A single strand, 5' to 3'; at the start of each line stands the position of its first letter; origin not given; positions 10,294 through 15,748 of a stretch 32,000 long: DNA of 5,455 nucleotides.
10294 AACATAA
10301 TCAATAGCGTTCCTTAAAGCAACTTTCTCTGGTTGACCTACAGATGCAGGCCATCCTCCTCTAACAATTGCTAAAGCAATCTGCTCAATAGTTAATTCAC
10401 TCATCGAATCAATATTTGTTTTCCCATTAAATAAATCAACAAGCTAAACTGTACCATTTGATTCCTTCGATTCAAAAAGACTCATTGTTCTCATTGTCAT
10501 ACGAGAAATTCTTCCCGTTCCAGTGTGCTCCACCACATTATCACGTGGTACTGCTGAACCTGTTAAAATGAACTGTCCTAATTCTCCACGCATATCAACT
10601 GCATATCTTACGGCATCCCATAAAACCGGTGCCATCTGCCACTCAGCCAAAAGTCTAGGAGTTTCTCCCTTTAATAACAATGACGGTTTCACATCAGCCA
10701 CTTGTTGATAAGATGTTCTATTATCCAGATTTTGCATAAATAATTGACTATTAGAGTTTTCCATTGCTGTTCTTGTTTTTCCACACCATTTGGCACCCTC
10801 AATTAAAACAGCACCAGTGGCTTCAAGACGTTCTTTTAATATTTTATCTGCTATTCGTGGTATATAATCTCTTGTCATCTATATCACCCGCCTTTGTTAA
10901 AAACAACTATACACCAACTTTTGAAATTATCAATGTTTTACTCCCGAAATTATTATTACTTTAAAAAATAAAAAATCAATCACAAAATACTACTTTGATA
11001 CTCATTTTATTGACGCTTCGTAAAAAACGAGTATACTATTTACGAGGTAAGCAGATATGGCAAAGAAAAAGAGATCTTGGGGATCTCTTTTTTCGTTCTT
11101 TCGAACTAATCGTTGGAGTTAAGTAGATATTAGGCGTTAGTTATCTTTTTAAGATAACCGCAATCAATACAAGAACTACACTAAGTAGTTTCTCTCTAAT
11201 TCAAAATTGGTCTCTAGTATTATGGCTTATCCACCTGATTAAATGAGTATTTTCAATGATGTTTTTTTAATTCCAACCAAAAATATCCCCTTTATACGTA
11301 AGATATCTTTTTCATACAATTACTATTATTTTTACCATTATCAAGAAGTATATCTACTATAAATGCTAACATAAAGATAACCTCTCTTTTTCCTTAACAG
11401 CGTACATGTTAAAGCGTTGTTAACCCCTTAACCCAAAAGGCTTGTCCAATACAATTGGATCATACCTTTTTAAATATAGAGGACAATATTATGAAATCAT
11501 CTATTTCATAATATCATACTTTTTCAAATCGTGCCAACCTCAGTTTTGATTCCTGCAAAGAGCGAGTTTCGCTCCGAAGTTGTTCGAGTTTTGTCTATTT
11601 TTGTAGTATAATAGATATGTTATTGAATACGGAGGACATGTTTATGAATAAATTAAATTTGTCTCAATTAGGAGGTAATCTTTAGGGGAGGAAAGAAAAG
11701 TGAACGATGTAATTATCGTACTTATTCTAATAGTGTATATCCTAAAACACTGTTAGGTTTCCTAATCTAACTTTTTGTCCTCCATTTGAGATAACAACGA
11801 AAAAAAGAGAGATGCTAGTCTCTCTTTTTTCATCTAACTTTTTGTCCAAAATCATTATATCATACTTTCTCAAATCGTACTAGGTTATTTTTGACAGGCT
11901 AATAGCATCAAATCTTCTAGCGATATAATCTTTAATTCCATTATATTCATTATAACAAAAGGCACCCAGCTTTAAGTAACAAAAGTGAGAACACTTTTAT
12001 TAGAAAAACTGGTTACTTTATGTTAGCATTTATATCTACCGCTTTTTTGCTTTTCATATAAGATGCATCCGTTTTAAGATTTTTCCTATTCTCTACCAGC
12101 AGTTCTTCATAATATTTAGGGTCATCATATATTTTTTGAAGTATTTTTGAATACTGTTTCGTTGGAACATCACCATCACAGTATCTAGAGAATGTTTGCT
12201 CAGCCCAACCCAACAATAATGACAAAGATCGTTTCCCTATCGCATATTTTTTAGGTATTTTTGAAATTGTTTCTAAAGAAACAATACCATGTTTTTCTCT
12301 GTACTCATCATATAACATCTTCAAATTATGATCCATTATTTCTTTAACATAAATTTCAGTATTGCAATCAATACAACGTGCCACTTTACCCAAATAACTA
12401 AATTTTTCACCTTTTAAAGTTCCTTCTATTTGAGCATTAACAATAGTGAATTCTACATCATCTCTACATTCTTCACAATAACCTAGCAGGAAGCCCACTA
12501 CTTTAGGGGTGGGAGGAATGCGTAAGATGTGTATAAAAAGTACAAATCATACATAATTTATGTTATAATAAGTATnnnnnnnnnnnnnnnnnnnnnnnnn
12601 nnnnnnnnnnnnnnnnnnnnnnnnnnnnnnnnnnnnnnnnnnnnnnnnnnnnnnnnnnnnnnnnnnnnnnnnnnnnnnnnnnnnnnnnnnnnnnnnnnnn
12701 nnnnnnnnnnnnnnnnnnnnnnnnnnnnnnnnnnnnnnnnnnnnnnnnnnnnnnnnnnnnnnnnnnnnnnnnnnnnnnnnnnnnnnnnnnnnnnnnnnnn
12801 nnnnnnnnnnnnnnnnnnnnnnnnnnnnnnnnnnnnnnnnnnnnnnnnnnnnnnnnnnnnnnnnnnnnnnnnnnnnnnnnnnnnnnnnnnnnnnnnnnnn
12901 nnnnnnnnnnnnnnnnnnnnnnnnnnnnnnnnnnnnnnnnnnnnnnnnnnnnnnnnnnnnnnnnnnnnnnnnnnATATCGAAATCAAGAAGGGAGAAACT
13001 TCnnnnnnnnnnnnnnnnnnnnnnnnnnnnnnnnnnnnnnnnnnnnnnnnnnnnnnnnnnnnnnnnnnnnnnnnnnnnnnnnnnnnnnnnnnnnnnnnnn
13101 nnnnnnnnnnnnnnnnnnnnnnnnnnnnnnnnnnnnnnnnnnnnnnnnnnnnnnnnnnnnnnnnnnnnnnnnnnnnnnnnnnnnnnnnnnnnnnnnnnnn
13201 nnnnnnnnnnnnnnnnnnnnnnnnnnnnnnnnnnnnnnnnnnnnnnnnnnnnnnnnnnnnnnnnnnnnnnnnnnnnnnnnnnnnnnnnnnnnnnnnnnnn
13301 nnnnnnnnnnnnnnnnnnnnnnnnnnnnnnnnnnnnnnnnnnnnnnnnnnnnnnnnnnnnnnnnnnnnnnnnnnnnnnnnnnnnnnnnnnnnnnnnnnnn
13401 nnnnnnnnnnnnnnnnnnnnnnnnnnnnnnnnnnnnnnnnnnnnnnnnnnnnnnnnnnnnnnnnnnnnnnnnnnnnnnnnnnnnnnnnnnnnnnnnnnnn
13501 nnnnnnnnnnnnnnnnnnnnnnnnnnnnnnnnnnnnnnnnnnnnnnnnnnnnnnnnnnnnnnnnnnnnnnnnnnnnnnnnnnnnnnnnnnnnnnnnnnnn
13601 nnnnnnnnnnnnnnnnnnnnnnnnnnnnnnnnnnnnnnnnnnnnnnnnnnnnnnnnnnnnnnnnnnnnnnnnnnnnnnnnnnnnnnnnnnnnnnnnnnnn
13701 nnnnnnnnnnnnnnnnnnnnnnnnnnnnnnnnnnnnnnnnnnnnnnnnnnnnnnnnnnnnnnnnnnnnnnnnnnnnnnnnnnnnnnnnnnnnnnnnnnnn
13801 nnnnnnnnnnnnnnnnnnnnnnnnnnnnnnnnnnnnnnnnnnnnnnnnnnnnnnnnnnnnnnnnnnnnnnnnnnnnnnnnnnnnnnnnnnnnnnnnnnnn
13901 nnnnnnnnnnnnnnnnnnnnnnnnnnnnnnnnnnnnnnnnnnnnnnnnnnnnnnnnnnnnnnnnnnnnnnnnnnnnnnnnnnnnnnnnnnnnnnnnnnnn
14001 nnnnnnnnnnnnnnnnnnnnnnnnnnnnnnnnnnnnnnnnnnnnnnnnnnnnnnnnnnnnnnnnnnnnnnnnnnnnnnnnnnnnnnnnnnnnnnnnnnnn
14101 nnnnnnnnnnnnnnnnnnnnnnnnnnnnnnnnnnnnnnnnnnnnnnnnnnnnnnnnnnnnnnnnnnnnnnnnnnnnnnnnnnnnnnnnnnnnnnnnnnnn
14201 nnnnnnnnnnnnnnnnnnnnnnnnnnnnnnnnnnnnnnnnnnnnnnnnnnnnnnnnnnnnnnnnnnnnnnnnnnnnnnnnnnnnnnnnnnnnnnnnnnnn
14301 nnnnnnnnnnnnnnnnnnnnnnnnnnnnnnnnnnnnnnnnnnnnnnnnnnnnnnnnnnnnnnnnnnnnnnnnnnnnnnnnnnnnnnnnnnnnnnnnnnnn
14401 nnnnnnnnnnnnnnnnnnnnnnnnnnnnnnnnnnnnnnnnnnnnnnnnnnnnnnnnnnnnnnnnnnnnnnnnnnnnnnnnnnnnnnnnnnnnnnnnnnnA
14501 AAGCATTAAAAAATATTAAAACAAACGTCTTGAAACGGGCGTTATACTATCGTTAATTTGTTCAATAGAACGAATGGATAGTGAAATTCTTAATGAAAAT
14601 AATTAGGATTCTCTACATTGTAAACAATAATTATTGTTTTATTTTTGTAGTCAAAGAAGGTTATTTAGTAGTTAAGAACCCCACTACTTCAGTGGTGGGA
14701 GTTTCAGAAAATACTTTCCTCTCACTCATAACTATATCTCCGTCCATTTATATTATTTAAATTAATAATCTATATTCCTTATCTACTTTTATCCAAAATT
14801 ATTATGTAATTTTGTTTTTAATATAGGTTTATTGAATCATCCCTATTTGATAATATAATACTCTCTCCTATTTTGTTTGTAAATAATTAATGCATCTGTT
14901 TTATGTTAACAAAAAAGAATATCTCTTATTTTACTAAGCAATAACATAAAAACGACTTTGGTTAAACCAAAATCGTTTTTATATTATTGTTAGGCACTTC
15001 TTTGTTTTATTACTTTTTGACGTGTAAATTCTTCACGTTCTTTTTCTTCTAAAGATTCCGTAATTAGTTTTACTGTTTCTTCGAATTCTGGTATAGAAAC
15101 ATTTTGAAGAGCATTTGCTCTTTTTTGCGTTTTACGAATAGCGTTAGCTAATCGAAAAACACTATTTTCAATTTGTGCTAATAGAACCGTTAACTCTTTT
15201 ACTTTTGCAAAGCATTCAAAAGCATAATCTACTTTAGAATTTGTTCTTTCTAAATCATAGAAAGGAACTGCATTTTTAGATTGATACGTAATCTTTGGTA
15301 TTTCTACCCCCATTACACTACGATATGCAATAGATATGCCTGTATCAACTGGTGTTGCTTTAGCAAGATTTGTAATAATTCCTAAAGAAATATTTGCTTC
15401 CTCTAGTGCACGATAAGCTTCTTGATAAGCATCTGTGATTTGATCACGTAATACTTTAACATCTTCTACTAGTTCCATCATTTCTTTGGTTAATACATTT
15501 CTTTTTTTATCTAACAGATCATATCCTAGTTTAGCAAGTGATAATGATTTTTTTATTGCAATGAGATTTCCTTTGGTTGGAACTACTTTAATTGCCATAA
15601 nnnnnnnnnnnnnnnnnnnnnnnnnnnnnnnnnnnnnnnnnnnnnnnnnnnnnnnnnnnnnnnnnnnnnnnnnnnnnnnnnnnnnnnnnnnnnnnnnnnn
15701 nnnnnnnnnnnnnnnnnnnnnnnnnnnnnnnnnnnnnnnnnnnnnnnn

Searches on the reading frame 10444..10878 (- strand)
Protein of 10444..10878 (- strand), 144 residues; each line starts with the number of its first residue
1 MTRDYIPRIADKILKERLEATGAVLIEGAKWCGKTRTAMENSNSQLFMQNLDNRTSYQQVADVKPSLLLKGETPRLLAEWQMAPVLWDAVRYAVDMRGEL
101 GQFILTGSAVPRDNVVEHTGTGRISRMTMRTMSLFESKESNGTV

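Call 18: search_protein_families(library=pfam, proteins=[window:10444-10878:-])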
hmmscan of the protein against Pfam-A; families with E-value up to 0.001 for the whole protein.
window:10444-10878:- (144 aa): 1 family
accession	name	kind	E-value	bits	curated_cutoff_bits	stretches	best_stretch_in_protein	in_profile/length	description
PF13173.12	AAA_14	-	5.6e-09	36.5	27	1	23-136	4-127/129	AAA domain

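Call 31: find_encoding_contigs(protein=window:10444-10878:-, flank=3000, max_places=8)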
Protein window:10444-10878:- (144 aa): 1 contig read that carries it; 1 place shown.
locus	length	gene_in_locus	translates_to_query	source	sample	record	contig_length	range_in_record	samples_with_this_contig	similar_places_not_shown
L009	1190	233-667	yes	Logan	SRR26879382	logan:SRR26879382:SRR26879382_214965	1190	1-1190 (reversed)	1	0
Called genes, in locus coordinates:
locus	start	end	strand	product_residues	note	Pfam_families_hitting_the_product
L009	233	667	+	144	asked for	PF13173:AAA_14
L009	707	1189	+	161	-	?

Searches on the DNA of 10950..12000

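Call 61: search_rna_families(source=window, start=10950, end=12000, threshold=evalue, max_evalue=5, show_alignments=1)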
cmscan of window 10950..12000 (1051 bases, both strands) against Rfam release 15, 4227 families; matches with E-value up to 5: 10.
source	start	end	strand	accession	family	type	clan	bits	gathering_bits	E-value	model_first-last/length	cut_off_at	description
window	11897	11944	-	RF03567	MIR8024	Gene; miRNA;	-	21.9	57.3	0.19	1-86/86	no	MIR8024 microRNA precursor family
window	11734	11852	+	RF01606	plasmodium_snoR31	Gene; snRNA; snoRNA; HACA-box;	-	21.9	60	3.2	1-145/145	no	small nucleolar RNA snoR31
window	11752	11835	+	RF02059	STnc50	Gene; sRNA;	-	21.3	55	0.86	1-84/84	no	Salmonella enterica sRNA STnc40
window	11786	11836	+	RF02066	STnc320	Gene; sRNA;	-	21.2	50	0.31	1-55/55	no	Salmonella enterica sRNA STnc320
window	11089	11235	-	RF02848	RefB11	Gene; sRNA;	-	18.8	54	0.41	1-167/167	no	Enterococcus sRNA B11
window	11800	11833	+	RF00143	mir-6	Gene; miRNA;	CL00083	18.4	58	3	1-74/74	no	mir-6 microRNA precursor family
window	11019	11092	+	RF02875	AS-pc01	Gene; antisense;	-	18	79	2.4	1-99/99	no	Antisense to pHK01_035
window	11727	11855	-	RF04180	BTnc231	Gene; sRNA;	-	14.8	80.4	3.8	1-154/154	no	Bacteroides sRNA BTnc231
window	11804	11864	+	RF02273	FsrA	Gene;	-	14.5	80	4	1-83/83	no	FsrA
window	11680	11833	+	RF02377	SurA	Gene; sRNA;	-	11.5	100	2.3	1-279/279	no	SurA sRNA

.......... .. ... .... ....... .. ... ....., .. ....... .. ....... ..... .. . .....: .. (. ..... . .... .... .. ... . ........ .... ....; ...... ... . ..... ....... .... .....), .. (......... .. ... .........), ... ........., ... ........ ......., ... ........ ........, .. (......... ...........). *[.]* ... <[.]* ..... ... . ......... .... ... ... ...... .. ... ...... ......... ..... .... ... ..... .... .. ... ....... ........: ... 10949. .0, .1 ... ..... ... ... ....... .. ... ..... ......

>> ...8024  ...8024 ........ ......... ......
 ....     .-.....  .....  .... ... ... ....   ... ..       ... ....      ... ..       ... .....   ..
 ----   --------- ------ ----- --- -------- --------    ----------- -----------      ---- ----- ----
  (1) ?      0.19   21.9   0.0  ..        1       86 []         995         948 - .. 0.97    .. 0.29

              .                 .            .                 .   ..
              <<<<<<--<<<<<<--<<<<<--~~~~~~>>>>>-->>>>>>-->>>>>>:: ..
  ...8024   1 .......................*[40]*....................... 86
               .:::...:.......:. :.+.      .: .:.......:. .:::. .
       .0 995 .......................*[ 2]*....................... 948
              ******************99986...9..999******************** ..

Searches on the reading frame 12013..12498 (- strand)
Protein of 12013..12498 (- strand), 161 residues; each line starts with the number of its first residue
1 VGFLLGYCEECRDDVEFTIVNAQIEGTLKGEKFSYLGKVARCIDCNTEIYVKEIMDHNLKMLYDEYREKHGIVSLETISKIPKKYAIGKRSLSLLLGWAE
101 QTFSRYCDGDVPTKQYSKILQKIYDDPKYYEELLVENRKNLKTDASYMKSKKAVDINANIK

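Call 18: search_protein_families(library=pfam, proteins=[window:12013-12498:-])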
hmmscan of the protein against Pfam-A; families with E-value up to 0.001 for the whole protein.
window:12013-12498:- (161 aa): 0 families

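Call 32: find_encoding_contigs(protein=window:12013-12498:-, flank=3000, max_places=8)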
Protein window:12013-12498:- (161 aa): 1 contig read that carries it; 1 place shown.
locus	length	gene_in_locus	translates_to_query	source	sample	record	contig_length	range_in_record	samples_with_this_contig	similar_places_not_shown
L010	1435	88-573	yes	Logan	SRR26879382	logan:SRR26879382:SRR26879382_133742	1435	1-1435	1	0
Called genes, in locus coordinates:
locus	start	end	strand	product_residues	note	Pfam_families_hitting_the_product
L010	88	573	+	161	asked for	-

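Call 47: find_homologous_proteins(query=window:12013-12498:-, max_evalue=0.00001)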
Query window:12013-12498:- (161 aa): 54 proteins with E <= 0.00001 among 87 candidates.
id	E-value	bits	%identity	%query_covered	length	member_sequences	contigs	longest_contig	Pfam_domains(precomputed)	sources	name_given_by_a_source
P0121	9.6e-103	359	100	100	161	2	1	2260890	-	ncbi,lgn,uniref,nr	ncbi:type II TA system antitoxin MqsA family protein [Tannockella kyphosi]|uniref:type II TA system 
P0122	2.0e-71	257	74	93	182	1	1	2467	-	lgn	-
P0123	3.3e-68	247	69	96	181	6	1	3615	-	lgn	-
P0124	4.8e-68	246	70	96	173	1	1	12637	PF15731.12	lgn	-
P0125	7.4e-66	239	70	96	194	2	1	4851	-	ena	-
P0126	1.5e-65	238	68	93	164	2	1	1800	-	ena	-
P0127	7.0e-65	236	68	93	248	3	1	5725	PF13274.12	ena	-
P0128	4.9e-64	233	68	93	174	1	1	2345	-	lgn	-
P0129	9.5e-63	229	73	82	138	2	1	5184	-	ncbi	ncbi:MAG: hypothetical protein RSA60_09020, partial [Eubacterium sp.]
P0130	6.6e-62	226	67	93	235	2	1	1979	PF15731.12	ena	-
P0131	2.9e-61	224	67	93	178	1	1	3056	-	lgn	-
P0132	2.7e-60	221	64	94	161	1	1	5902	-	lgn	-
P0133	1.5e-59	218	65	94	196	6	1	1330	-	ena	-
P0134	6.6e-58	213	66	93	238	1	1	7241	PF13274.12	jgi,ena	-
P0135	1.9e-55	205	66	83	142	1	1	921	PF15731.12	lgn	-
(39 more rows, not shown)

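Call 49: find_encoding_contigs(protein=P0121, flank=10000, max_places=6)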
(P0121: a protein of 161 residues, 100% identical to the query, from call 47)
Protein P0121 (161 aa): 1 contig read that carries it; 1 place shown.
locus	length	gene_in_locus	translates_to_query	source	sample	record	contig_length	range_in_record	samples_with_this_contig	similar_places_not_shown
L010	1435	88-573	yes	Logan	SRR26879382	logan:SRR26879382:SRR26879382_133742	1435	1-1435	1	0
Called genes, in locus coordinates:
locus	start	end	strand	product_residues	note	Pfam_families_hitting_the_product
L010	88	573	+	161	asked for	-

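Call 50: list_cluster_members(proteins=[P0121, P0011])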
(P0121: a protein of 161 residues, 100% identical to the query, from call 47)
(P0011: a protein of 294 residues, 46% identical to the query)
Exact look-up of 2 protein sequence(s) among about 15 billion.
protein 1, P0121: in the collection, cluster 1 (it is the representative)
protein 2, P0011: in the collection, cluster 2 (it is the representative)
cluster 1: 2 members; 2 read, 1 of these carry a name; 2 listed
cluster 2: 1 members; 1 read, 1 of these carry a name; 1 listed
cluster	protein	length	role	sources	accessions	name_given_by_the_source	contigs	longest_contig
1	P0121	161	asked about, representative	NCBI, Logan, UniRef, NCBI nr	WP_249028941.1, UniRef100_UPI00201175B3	type II TA system antitoxin MqsA family protein [Tannockella kyphosi] | type II TA system antitoxin MqsA family protein n=1 Tax=Tannockella kyphosi TaxID=2899121 ...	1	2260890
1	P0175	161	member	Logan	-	-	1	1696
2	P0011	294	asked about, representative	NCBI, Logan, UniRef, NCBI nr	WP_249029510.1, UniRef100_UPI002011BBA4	histidinol-phosphatase [Tannockella kyphosi] | histidinol-phosphatase n=1 Tax=Tannockella kyphosi TaxID=2899121 RepID=UPI002011BBA4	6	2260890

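Call 52: find_encoding_contigs(protein=P0175, flank=5000, max_places=6)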
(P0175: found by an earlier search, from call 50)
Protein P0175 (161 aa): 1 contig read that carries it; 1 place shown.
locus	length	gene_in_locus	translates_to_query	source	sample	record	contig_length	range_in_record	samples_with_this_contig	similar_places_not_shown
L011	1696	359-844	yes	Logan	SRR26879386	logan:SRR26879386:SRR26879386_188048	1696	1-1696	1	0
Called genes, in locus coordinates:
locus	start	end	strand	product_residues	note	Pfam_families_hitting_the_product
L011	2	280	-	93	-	?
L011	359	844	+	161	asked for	-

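Call 64: find_encoding_contigs(protein=P0124, flank=4000, max_places=4)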
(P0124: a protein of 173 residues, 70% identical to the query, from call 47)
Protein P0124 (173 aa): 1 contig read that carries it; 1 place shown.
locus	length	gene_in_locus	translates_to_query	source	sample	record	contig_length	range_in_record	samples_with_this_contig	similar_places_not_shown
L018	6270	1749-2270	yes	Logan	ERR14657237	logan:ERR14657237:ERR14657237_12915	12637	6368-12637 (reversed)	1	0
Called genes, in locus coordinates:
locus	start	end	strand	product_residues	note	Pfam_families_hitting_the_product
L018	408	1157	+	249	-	PF02517:Rce1-like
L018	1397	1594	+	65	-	-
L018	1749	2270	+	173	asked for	PF15731:MqsA_antitoxin (weak)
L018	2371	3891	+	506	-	PF00004:AAA (faint), PF28530:DUF8426, PF07728:AAA_5, PF28529:McrB_lid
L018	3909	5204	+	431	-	PF10117:McrBC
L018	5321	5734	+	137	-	-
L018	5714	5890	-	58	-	-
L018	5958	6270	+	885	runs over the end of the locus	PF13474:SnoaL_3, PF00989:PAS (faint), PF13188:PAS_8 (faint), PF08447:PAS_3, PF13426:PAS_9 (weak), PF13426:PAS_9 (weak), PF00512:HisKA, PF02518:HATPase_c, +1 more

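Call 65: find_encoding_contigs(protein=P0122, flank=4000, max_places=4)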
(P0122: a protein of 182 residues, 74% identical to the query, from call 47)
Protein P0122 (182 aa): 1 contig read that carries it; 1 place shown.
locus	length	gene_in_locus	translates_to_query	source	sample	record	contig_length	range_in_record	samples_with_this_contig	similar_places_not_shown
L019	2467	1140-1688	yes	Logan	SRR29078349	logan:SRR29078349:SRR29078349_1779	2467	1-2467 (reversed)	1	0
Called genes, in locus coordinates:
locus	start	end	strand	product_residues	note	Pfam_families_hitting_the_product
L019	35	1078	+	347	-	-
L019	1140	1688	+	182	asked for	-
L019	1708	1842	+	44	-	-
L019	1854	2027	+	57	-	-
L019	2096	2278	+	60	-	-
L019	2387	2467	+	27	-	?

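Call 66: find_encoding_contigs(protein=P0132, flank=4000, max_places=4)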
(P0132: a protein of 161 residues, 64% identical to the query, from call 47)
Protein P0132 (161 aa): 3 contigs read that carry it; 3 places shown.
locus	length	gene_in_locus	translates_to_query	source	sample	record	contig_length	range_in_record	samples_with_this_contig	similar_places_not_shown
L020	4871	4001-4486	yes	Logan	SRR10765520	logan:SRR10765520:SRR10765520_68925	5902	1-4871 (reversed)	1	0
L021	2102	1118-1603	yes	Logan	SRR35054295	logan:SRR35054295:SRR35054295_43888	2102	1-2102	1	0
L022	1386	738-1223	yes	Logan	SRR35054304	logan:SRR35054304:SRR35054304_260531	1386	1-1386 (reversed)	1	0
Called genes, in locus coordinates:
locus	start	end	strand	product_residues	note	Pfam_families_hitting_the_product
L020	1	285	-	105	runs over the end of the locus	-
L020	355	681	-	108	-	-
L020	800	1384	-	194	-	-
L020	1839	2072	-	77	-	-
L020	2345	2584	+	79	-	-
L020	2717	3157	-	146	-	-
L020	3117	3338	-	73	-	-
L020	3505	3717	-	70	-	-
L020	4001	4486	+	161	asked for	-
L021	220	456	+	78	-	-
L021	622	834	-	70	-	-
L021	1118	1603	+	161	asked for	-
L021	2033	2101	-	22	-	?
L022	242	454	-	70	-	-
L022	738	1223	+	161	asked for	-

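Call 79: search_protein_families(library=pfam, proteins=[window:12013-12498:-], max_evalue=0.01)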
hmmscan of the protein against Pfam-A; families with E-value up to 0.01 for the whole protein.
window:12013-12498:- (161 aa): 1 family
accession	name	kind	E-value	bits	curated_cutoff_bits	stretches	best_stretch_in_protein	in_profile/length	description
PF15731.11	MqsA_antitoxin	-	0.0023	18.5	30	1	41-132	36-129/131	Antitoxin component of bacterial toxin-antitoxin system, MqsA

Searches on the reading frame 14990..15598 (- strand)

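Call 79: search_protein_families(library=pfam, proteins=[window:14990-15598:-], max_evalue=0.01)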
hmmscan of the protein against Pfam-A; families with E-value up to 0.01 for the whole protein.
window:14990-15598:- (202 aa): 3 families
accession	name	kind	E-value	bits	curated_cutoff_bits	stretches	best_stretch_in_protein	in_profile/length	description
PF01813.22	ATP-synt_D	-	2.3e-51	174.9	25.7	1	11-199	1-196/196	ATP synthase subunit D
PF01519.22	DUF16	-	0.0032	18.4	40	0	131-185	41-94/104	Protein of unknown function DUF16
PF01441.24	Lipoprotein_6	-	0.0088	16.5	27.8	0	115-166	3-50/170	Lipoprotein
